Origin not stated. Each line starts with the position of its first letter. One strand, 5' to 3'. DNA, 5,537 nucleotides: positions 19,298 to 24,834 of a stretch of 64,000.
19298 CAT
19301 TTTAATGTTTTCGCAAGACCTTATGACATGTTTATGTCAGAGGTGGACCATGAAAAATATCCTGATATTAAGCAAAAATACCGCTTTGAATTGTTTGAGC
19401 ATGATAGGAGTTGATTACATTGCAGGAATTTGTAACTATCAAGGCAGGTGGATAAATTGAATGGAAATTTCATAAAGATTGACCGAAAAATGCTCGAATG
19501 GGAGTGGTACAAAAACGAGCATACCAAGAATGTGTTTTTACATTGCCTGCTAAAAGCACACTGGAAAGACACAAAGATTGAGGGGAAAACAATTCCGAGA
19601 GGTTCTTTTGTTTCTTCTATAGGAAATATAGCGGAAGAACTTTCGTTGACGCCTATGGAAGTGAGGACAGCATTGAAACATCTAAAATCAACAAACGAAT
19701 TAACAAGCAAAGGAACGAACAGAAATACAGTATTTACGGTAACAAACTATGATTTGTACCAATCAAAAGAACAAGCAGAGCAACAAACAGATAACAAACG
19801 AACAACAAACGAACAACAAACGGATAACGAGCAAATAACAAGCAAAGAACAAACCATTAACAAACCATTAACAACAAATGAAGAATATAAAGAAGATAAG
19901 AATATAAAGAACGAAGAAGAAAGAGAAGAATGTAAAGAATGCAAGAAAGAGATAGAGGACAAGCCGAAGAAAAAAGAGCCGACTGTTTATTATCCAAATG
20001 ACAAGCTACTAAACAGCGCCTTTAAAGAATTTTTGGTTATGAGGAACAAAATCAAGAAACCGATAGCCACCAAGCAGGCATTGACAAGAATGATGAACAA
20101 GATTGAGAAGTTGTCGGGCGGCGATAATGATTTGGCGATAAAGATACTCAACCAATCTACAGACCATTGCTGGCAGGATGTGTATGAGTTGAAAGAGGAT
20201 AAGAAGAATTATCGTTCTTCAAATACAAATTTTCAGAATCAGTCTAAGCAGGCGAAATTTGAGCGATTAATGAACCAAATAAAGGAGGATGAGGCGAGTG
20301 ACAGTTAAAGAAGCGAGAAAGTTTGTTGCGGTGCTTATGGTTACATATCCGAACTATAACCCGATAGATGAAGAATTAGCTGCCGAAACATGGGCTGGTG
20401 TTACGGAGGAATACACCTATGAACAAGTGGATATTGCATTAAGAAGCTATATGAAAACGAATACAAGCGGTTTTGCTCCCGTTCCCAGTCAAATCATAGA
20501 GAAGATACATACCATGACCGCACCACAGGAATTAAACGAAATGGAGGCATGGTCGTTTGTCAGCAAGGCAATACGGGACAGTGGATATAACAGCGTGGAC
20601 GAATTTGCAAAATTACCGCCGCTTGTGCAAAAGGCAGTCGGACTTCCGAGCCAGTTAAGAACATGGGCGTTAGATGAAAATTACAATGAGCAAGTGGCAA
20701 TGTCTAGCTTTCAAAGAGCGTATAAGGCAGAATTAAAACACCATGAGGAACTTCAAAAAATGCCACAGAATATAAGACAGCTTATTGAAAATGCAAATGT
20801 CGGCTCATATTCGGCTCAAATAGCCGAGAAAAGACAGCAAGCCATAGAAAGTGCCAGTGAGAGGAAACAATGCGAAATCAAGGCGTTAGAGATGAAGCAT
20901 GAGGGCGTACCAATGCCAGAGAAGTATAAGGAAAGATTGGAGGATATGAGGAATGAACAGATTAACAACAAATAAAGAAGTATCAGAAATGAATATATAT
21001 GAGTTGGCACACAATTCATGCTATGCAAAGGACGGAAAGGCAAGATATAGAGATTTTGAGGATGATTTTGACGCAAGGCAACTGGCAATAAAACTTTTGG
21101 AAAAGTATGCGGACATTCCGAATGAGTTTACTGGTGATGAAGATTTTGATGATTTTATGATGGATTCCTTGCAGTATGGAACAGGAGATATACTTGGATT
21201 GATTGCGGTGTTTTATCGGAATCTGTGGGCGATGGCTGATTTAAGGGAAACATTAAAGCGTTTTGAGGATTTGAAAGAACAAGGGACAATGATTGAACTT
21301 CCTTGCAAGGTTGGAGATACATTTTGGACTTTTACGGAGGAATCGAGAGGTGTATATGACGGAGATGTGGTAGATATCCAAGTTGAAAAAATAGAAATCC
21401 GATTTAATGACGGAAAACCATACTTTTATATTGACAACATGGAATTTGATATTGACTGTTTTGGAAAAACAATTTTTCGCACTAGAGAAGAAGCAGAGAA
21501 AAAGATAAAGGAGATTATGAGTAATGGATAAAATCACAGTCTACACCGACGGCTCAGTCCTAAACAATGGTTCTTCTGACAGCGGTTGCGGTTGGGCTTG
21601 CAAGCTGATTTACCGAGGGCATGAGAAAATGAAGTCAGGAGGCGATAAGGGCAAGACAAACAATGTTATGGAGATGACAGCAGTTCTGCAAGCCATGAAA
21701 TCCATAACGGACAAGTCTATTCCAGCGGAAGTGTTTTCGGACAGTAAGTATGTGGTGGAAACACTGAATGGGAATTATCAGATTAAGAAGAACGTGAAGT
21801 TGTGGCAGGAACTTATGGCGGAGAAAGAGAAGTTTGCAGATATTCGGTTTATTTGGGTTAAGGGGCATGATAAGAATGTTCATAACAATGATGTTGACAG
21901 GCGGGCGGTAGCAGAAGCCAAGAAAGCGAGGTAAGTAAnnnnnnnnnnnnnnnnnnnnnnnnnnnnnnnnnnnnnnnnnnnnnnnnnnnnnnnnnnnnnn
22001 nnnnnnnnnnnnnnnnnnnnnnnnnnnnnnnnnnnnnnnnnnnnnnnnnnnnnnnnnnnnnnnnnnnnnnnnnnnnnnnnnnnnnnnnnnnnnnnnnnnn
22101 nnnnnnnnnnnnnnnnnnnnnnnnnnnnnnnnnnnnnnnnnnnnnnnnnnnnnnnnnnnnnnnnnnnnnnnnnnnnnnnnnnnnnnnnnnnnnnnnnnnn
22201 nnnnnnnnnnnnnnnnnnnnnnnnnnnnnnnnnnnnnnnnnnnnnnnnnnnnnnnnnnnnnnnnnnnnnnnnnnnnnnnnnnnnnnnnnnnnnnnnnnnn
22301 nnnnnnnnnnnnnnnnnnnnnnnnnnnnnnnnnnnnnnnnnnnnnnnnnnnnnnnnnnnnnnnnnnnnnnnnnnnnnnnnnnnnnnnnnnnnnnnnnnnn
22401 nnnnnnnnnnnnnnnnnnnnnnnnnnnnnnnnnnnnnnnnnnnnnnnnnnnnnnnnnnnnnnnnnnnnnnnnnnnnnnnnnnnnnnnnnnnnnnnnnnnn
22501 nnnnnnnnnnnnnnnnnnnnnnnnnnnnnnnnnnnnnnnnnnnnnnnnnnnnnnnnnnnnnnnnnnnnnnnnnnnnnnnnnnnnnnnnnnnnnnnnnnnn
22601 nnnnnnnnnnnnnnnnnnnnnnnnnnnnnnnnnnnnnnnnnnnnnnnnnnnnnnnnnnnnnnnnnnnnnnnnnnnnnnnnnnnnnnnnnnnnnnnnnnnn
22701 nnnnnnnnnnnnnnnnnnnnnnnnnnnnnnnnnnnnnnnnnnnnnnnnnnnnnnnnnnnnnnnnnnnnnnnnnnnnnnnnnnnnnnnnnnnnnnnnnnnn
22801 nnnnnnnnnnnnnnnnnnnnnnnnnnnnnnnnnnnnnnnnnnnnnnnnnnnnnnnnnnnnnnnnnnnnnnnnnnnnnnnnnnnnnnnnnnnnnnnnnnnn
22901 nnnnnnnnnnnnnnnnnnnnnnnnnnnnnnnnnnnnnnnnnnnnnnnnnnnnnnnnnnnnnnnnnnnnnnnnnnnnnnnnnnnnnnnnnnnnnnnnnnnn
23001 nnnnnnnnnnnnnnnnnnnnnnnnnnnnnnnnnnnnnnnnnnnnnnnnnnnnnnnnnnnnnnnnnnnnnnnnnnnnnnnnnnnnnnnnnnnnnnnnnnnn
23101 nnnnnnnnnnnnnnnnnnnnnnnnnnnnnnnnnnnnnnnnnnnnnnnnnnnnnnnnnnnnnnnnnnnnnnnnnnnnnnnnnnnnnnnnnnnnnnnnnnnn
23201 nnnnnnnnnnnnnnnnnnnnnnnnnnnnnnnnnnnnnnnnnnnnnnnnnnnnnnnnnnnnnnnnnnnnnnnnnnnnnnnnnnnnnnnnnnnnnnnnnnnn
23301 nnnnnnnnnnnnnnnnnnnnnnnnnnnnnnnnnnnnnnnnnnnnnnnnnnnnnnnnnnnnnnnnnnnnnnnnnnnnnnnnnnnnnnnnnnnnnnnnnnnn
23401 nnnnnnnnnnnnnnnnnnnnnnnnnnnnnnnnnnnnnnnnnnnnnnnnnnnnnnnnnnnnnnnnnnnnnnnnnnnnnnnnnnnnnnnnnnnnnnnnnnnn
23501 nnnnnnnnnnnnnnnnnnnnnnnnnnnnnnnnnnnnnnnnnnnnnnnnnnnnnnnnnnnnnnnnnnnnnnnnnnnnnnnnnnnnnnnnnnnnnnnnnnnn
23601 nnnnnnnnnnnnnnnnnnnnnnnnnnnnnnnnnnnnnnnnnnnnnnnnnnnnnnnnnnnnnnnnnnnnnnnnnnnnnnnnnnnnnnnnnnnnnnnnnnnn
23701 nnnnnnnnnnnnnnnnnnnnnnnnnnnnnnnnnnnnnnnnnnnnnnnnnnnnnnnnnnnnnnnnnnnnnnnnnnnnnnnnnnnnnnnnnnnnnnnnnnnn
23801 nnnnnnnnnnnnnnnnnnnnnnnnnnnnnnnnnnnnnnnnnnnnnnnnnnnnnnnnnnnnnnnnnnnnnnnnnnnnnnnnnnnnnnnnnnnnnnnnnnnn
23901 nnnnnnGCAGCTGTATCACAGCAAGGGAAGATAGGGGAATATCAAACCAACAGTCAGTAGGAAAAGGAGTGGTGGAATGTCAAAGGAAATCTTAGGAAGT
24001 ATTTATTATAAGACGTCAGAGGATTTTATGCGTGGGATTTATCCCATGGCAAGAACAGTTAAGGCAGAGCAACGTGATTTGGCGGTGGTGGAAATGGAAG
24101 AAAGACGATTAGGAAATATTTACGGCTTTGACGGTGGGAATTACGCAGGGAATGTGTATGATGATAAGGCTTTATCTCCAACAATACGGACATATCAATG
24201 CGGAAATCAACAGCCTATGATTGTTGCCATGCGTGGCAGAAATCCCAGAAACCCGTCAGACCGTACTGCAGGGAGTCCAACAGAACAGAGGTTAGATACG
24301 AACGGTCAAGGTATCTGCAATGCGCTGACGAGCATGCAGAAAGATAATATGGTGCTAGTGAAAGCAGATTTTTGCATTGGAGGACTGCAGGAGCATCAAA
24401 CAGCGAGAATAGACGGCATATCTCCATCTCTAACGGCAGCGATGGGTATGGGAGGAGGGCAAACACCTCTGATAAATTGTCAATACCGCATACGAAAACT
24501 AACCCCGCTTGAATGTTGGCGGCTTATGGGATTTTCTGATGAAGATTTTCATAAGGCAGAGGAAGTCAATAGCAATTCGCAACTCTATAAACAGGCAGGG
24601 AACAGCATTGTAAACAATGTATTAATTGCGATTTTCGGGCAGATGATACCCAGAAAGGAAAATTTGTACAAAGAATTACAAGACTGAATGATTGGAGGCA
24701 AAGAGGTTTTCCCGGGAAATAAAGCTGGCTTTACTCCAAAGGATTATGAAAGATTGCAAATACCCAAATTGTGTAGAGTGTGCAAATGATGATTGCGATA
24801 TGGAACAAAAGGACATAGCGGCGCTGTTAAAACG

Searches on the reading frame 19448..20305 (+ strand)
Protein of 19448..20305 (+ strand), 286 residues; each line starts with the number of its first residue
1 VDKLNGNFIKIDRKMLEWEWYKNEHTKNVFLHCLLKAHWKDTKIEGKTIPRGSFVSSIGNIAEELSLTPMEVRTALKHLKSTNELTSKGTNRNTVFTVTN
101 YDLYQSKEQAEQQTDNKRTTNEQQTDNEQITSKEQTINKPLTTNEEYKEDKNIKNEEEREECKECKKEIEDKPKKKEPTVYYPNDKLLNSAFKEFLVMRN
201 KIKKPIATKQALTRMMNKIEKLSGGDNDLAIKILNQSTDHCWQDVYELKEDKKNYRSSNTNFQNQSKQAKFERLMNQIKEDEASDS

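Call 32: search_protein_families(library=phrogs, proteins=[window:19448-20305:+], max_evalue=0.001)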
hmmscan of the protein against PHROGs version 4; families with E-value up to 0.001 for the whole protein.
window:19448-20305:+ (286 aa): 7 families
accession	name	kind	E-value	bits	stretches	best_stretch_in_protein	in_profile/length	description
phrog_2514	-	DNA, RNA and nucleotide metabolism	1.7e-18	67.9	1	7-244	4-223/270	DnaD-like helicase loader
phrog_678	-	DNA, RNA and nucleotide metabolism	2.3e-16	61.3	1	20-265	66-300/346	replication initiation O-like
phrog_7498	-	DNA, RNA and nucleotide metabolism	6e-10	39.7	1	11-171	10-185/296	DnaD-like helicase loader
phrog_186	-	DNA, RNA and nucleotide metabolism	7e-07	30.2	1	2-170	16-178/308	DnaD-like helicase loader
phrog_27581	-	unknown function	7.9e-06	26.8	1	7-157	27-188/216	-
phrog_18589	-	unknown function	2.6e-05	25.3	1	185-275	38-127/156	-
phrog_270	-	DNA, RNA and nucleotide metabolism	0.00056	20.4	1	48-262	63-266/383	replication initiation protein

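Call 39: search_protein_families(library=ncbifam, proteins=[window:19448-20305:+], max_evalue=0.1)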
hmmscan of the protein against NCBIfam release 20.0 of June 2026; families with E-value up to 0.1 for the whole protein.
window:19448-20305:+ (286 aa): 0 families

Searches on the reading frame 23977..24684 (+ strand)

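Call 33: search_protein_families(library=phrogs, proteins=[window:23977-24684:+], max_evalue=0.001)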
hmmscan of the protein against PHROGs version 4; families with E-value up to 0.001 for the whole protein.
window:23977-24684:+ (236 aa): 7 families
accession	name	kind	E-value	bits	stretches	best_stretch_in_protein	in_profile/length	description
phrog_16427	-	other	1.3e-22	81.7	1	158-228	102-173/235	DNA methyltransferase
phrog_17284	-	unknown function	1.1e-20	75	1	164-224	151-211/245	-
phrog_116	-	other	4.4e-20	72.6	1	83-226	370-492/779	DNA methyltransferase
phrog_26324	-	other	5.3e-20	73.3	1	55-219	63-199/210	DNA methyltransferase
phrog_8411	-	unknown function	5.3e-15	56.7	1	161-210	157-206/206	-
phrog_16528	-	other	9.3e-14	52.5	1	67-222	89-216/236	DNA methyltransferase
phrog_13621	-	unknown function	0.00041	21.2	0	168-218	50-103/121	-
